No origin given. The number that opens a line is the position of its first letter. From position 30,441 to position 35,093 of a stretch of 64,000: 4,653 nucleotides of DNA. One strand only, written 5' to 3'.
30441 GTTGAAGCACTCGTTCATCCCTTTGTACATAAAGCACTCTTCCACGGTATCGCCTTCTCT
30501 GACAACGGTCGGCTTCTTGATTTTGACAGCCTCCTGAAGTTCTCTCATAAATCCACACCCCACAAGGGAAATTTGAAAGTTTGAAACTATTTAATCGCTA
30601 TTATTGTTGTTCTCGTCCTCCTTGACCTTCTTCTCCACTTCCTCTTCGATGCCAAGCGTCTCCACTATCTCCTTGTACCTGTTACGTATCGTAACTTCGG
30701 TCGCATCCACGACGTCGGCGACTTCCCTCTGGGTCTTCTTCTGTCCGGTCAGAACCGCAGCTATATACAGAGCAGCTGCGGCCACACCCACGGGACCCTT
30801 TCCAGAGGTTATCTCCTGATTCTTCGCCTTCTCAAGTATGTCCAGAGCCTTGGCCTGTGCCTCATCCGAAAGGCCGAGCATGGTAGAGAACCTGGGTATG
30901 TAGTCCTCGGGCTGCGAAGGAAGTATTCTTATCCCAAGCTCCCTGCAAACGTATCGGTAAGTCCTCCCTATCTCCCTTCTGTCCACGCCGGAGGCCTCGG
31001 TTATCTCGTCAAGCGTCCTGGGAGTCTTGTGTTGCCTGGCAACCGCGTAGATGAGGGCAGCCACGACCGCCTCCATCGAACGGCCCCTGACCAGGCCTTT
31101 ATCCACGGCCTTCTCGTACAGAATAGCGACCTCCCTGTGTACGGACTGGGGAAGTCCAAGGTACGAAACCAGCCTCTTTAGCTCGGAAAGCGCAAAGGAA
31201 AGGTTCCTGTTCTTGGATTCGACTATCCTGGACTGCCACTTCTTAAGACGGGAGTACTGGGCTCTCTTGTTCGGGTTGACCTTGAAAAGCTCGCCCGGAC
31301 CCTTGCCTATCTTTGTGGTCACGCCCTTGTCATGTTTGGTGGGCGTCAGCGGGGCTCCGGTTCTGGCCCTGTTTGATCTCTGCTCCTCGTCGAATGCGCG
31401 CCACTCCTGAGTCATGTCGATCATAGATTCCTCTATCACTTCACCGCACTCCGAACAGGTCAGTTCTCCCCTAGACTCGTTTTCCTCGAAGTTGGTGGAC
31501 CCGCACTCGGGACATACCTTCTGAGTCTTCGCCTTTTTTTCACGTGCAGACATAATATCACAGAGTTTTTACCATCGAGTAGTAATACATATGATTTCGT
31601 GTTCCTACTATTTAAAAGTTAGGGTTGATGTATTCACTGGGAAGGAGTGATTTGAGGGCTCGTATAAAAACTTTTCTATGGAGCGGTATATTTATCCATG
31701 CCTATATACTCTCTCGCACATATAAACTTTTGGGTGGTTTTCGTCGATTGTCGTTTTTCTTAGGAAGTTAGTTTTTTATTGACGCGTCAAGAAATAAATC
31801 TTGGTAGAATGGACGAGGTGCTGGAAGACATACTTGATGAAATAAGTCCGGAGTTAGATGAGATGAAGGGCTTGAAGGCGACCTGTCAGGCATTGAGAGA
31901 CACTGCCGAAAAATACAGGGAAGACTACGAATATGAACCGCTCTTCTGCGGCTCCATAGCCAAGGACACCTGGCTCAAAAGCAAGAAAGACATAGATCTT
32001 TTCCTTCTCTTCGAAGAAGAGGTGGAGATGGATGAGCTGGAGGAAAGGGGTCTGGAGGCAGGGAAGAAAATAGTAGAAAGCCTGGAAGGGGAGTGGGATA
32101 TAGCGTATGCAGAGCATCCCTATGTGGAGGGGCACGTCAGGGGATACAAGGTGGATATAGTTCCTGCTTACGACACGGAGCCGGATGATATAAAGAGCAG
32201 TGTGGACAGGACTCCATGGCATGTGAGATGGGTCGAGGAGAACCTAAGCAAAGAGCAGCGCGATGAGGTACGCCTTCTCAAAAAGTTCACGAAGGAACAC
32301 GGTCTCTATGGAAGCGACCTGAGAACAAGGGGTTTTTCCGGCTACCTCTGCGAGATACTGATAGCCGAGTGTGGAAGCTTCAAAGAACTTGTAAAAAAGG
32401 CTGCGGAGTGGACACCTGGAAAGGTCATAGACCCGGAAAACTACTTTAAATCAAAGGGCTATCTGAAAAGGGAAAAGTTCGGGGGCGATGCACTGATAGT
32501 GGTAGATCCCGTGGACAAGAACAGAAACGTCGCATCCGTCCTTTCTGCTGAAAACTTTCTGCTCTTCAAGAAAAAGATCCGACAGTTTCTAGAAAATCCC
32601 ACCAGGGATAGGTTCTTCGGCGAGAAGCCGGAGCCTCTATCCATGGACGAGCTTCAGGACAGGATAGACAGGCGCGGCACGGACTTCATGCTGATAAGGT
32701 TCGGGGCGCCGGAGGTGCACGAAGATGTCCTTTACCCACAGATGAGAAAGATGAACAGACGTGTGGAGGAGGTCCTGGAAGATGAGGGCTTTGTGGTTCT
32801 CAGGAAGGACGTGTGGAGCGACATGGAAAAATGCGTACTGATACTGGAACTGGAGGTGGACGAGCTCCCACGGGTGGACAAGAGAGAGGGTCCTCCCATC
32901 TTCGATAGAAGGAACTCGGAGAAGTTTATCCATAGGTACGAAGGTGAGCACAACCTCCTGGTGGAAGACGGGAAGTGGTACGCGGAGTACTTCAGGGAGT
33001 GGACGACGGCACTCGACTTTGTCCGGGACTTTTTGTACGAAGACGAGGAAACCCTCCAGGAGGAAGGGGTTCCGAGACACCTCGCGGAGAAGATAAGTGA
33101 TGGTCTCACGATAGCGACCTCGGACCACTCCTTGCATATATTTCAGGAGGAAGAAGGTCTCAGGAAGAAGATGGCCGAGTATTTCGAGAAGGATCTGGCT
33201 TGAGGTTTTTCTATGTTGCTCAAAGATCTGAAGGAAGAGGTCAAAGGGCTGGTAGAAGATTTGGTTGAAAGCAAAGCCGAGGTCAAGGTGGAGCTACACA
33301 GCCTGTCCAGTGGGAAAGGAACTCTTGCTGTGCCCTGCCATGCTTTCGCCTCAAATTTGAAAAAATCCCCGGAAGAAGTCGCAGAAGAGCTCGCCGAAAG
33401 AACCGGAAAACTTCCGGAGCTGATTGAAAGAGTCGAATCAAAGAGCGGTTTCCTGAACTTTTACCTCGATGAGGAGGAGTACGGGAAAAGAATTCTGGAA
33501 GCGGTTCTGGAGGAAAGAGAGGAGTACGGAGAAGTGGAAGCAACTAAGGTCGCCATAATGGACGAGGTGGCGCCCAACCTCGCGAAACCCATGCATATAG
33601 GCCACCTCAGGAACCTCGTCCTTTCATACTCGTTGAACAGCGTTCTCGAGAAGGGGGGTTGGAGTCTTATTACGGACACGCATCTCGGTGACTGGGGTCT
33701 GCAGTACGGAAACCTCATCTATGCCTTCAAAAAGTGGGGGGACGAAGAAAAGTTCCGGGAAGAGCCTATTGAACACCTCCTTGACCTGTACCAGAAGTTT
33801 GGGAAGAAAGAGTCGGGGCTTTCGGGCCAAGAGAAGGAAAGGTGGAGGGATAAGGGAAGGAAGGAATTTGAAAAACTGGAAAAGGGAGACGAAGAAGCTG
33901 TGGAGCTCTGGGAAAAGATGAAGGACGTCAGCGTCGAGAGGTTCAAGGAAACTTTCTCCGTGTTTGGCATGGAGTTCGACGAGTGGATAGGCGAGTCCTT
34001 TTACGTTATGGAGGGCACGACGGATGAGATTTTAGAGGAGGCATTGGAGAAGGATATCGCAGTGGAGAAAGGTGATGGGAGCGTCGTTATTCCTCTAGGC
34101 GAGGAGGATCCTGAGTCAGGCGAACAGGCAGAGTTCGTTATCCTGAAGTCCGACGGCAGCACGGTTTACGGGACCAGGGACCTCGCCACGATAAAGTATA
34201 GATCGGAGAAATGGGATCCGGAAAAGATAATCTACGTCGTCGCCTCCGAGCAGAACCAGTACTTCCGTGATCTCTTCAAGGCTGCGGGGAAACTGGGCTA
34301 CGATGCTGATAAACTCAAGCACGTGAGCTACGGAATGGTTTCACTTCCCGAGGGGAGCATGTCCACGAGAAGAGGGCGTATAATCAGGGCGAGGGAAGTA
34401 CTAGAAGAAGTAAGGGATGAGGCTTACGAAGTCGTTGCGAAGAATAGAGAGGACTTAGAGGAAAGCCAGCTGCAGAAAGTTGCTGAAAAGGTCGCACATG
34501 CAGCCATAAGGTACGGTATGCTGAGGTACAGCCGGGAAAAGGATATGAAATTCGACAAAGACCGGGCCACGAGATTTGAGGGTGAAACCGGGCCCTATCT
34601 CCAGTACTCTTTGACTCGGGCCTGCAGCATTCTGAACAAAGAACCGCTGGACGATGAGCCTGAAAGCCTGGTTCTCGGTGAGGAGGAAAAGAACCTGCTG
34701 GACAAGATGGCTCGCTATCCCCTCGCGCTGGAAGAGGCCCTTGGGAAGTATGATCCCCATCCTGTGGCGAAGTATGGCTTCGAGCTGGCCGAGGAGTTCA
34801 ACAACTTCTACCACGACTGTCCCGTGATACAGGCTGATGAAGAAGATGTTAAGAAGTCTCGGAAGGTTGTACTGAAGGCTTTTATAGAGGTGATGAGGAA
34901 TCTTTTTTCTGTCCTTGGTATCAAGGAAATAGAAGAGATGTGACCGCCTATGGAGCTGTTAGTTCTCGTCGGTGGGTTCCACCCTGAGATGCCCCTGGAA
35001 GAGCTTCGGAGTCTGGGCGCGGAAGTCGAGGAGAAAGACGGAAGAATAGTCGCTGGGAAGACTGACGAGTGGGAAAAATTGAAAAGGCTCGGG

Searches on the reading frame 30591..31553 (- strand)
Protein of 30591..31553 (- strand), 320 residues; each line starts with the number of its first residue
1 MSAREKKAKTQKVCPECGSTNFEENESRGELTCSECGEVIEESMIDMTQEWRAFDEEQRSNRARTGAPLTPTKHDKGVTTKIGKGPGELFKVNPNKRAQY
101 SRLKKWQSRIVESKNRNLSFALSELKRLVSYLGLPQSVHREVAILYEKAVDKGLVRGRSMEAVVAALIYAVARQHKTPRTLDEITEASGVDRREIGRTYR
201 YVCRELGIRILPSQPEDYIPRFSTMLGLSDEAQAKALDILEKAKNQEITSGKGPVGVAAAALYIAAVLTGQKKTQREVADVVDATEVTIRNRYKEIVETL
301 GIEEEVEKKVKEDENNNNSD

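Call 83: search_protein_families(library=pfam, proteins=[window:30591-31553:-], max_evalue=0.00001)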
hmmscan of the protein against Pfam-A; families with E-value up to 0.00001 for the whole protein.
window:30591-31553:- (320 aa): 2 families
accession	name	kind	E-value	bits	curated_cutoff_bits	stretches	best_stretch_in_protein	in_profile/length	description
PF00382.24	TFIIB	-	2.3e-41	140.1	23.6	2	213-298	6-91/92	Transcription factor TFIIB repeat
PF08271.17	Zn_Ribbon_TF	-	6e-17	61.4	29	1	13-54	2-43/43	TFIIB zinc-binding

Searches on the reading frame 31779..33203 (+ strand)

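Call 83: search_protein_families(library=pfam, proteins=[window:31779-33203:+], max_evalue=0.00001)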
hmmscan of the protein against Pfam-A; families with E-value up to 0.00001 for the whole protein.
window:31779-33203:+ (474 aa): 3 families
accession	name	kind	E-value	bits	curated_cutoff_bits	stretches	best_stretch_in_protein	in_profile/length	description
PF09249.16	tRNA_NucTransf2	-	5.1e-38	130.2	27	1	162-279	1-112/113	tRNA nucleotidyltransferase, second domain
PF21133.2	CAA_C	-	9.3e-38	129.6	22.2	1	299-445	1-141/144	CCA-adding enzyme, C-terminal domain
PF01909.29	NTP_transf_2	-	1.5e-09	38.5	21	1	56-148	19-93/93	Nucleotidyltransferase domain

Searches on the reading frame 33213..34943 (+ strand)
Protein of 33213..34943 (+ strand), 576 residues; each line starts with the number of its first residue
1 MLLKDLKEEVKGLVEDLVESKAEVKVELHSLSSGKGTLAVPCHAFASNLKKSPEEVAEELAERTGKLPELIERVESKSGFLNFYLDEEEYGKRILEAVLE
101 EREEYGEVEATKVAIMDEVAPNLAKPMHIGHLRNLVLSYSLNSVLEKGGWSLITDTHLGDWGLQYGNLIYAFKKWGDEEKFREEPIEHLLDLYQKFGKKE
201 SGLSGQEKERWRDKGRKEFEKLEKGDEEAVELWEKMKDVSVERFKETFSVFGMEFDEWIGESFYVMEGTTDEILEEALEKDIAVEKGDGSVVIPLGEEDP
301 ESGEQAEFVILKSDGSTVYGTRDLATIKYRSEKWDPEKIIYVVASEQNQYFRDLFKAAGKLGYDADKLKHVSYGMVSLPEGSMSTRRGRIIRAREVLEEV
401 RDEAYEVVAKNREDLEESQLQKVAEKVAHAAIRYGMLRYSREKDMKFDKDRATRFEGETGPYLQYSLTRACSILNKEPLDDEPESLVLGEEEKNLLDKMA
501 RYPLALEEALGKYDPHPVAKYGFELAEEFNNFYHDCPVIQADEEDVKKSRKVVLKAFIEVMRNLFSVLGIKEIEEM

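Call 83: search_protein_families(library=pfam, proteins=[window:33213-34943:+], max_evalue=0.00001)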
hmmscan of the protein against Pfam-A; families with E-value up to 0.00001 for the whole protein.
window:33213-34943:+ (576 aa): 3 families
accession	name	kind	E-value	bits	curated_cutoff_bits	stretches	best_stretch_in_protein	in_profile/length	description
PF00750.26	tRNA-synt_1d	-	1.7e-67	228.3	23.3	1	97-448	4-348/349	tRNA synthetases class I (R), catalytic domain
PF05746.21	DALR_1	-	8.9e-26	90.7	22.3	1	463-576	1-117/117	DALR anticodon binding domain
PF03485.21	Arg_tRNA_synt_N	-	5.7e-09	36.9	21.5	1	6-85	3-85/85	Arginyl tRNA synthetase N terminal domain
